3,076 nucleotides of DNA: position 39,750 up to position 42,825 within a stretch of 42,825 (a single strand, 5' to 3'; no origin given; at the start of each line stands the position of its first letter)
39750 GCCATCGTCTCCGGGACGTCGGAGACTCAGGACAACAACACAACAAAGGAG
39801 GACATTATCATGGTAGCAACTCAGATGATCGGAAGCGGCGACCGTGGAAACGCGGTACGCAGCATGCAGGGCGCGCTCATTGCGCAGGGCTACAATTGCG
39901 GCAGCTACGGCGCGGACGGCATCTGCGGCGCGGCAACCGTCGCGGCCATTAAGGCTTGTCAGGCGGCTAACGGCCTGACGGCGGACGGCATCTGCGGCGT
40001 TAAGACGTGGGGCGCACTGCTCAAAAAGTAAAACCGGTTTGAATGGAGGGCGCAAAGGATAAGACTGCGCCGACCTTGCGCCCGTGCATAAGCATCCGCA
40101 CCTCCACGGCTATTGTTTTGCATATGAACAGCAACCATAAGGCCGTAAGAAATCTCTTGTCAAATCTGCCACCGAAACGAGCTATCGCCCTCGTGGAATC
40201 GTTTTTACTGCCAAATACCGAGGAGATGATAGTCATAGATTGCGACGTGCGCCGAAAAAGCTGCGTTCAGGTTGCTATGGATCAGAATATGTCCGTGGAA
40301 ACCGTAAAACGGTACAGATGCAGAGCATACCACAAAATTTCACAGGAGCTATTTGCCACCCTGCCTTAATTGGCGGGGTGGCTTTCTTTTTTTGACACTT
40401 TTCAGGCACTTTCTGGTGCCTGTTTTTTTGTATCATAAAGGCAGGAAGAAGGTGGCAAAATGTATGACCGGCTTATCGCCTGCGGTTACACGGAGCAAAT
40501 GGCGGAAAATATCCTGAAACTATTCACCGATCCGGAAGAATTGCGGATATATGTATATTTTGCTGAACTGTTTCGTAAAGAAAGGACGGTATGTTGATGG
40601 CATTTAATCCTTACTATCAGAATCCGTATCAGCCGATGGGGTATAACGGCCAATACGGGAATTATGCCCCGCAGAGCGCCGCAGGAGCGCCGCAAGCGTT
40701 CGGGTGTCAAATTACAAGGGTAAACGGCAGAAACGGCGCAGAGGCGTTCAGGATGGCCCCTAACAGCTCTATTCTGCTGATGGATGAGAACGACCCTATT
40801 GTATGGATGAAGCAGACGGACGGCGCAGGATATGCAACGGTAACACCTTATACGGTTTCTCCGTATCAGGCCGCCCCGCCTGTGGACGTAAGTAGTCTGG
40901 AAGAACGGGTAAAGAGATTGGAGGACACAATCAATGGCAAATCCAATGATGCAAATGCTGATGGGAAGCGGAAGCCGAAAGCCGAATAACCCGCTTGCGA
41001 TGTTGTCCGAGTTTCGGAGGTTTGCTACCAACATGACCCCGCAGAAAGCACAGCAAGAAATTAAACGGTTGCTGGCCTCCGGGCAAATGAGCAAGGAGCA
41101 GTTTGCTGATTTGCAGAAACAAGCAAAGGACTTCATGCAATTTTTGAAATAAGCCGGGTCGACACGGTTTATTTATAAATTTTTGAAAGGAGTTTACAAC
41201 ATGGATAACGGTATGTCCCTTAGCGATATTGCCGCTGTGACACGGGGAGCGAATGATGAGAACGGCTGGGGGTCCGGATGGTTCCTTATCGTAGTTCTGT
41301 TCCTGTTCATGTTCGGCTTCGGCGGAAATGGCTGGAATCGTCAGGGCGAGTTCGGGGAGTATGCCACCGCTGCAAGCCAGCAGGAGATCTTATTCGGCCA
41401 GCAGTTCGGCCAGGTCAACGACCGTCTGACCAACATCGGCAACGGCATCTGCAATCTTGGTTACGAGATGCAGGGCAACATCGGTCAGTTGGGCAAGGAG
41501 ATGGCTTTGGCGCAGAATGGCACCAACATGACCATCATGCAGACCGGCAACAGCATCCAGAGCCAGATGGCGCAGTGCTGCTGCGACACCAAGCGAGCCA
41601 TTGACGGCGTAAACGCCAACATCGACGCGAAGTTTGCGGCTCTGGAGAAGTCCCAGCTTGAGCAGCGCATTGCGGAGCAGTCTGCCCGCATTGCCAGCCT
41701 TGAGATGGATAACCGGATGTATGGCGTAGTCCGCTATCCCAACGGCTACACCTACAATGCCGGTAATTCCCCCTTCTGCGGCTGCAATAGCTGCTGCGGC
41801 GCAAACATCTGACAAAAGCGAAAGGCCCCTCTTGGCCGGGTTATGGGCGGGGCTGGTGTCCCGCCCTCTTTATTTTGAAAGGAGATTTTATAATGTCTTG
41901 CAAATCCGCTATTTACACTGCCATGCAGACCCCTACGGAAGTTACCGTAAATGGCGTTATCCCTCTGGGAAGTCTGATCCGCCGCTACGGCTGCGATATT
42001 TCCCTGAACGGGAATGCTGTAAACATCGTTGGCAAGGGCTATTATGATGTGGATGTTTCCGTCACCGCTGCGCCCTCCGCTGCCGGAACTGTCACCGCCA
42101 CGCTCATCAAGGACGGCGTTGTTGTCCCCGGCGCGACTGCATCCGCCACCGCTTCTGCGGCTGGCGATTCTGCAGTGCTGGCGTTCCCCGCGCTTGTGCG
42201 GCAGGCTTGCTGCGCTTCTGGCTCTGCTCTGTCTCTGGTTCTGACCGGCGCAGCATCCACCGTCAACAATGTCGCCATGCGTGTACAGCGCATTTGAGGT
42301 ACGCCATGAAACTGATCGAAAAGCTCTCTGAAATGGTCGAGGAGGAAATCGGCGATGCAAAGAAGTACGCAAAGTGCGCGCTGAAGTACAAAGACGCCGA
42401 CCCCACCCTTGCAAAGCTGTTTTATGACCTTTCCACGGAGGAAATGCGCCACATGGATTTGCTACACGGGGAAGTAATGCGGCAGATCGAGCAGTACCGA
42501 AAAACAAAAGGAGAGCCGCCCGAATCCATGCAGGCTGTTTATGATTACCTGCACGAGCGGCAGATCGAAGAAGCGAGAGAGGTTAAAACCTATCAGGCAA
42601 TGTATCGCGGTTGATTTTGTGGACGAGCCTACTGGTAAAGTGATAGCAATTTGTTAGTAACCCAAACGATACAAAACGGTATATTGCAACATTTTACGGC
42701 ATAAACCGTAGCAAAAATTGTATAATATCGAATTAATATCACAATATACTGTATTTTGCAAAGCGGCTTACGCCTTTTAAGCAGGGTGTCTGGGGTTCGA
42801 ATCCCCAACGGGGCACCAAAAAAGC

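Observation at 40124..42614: Terminal accessory operon with spore-surface-like proteins, next to att and preceded by a sigma-r4-like regulator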

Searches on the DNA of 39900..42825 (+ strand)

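Call 14: search_dna_similar(query=window:40000-42825:+, collection=phages, mode=distant, max_rows=20)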
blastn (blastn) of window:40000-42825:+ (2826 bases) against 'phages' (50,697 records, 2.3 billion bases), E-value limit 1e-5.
Records with a match: 5; places in all: 5; records where one place covers at least 80% of the query: 0.
Best place of each record, by identity: 95-99% 1; 90-95% 1; 60-80% 3.
By first word of the organism name: Bacteriophage 5.
By host as written in the record: - 5.
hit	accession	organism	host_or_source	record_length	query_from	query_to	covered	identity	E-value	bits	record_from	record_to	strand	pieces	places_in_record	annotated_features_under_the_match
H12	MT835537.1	Bacteriophage sp.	human fecal samples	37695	705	1798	39%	71.6%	2e-149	537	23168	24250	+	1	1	record has no annotation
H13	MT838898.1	Bacteriophage sp.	human fecal samples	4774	1847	2310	16%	71.4%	7e-59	235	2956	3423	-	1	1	record has no annotation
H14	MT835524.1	Bacteriophage sp.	human fecal samples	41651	1346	1784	16%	74.9%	1e-74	288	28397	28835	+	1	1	record has no annotation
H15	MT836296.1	Bacteriophage sp.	human fecal samples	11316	2773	2823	2%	96.1%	3e-13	84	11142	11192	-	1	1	record has no annotation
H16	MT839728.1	Bacteriophage sp.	human fecal samples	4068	2777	2825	2%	91.8%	2e-9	72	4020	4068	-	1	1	record has no annotation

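Call 88: search_rna_families(source=window, start=39900, end=42825, threshold=evalue, max_evalue=1)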
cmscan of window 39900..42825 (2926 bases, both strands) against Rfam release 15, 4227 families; matches with E-value up to 1: 2.
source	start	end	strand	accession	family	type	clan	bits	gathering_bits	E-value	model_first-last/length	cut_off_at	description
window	40323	40393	+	RF02371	PyrG_leader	Cis-reg; leader;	-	36.1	65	0.018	1-78/78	no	PyrG leader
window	40356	40437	+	RF00519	suhB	Gene; sRNA;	CL00108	19.3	41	0.81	1-77/77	no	Makes More Granules Regulator RNA (mmgR)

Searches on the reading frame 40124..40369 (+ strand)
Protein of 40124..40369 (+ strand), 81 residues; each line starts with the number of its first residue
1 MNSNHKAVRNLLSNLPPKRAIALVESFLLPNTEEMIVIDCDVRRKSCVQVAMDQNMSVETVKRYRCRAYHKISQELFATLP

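Call 9: search_protein_families(library=pfam, max_evalue=1, proteins=[window:40124-40369:+])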
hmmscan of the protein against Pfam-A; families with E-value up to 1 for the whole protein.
window:40124-40369:+ (81 aa): 1 family
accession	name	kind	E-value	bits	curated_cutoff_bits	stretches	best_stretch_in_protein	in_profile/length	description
PF08281.18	Sigma70_r4_2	-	0.0013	18.8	25.7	1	8-68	4-50/54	Sigma-70, region 4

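Call 10: search_protein_families(library=phrogs, max_evalue=0.1, proteins=[window:40124-40369:+])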
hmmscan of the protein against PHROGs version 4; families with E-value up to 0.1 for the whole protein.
window:40124-40369:+ (81 aa): 0 families

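Call 11: search_protein_families(library=ncbifam, max_evalue=1, proteins=[window:40124-40369:+])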
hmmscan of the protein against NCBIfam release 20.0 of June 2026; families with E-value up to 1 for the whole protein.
window:40124-40369:+ (81 aa): 3 families
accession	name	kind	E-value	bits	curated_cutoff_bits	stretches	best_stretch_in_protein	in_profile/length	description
TIGR02985.1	Sig70_bacteroi1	subfamily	0.00051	20.3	126.4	1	29-76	115-162/162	RNA polymerase sigma-70 factor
TIGR02937.1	sigma70-ECF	superfamily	0.0014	18.3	42.9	1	6-76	109-165/165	sigma-70 family RNA polymerase sigma factor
NF005248.0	PRK06759.1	equivalog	0.0042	16.8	133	1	29-75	107-153/156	RNA polymerase factor sigma-70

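Call 73: search_protein_families(library=pfam, alignment_id=A7, max_evalue=0.01)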
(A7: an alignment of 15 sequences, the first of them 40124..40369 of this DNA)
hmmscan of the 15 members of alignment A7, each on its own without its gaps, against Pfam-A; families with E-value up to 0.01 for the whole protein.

A. member 1, window:40124-40369:+ (81 aa): 1 family
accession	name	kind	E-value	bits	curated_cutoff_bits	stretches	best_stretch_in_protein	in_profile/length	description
PF08281.18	Sigma70_r4_2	-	0.0013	18.8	25.7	0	8-68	4-50/54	Sigma-70, region 4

B. families by the number of members that match (of 15 scanned): 13 families
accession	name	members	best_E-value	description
PF08281.18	Sigma70_r4_2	8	1.1e-06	Sigma-70, region 4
PF04545.22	Sigma70_r4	5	3.6e-05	Sigma-70, region 4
PF13384.12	HTH_23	3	5.5e-05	Homeodomain-like domain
PF00196.25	GerE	2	1.4e-05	Bacterial regulatory proteins, luxR family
PF13404.12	HTH_AsnC-type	2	0.00069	AsnC-type helix-turn-helix domain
PF13936.12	HTH_38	1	1e-05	Helix-turn-helix domain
PF04967.18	HTH_10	1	0.00029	HTH DNA binding domain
PF02001.22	DUF134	1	0.0013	Protein of unknown function DUF134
PF07638.17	Sigma70_ECF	1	0.0013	ECF sigma factor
PF13556.12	HTH_30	1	0.0027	PucR C-terminal helix-turn-helix domain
PF08279.18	HTH_11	1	0.0037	HTH domain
PF09339.16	HTH_IclR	1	0.007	IclR helix-turn-helix domain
PF11716.13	MDMPI_N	1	0.0075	Mycothiol maleylpyruvate isomerase N-terminal domain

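Call 75: search_protein_families(library=padloc, max_evalue=0.1, proteins=[window:40124-40369:+])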
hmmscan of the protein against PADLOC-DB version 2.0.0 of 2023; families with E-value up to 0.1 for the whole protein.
window:40124-40369:+ (81 aa): 0 families

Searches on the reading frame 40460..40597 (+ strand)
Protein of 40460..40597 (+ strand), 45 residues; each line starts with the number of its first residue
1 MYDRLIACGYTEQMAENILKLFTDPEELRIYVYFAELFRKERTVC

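Call 9: search_protein_families(library=pfam, max_evalue=1, proteins=[window:40460-40597:+])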
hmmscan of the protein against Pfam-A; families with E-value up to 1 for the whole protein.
window:40460-40597:+ (45 aa): 0 families

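Call 10: search_protein_families(library=phrogs, max_evalue=0.1, proteins=[window:40460-40597:+])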
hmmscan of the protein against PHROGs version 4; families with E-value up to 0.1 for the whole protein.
window:40460-40597:+ (45 aa): 0 families

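Call 11: search_protein_families(library=ncbifam, max_evalue=1, proteins=[window:40460-40597:+])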
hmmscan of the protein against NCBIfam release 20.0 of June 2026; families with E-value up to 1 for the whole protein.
window:40460-40597:+ (45 aa): 0 families

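Call 75: search_protein_families(library=padloc, max_evalue=0.1, proteins=[window:40460-40597:+])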
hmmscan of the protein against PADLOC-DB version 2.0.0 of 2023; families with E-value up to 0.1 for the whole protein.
window:40460-40597:+ (45 aa): 0 families
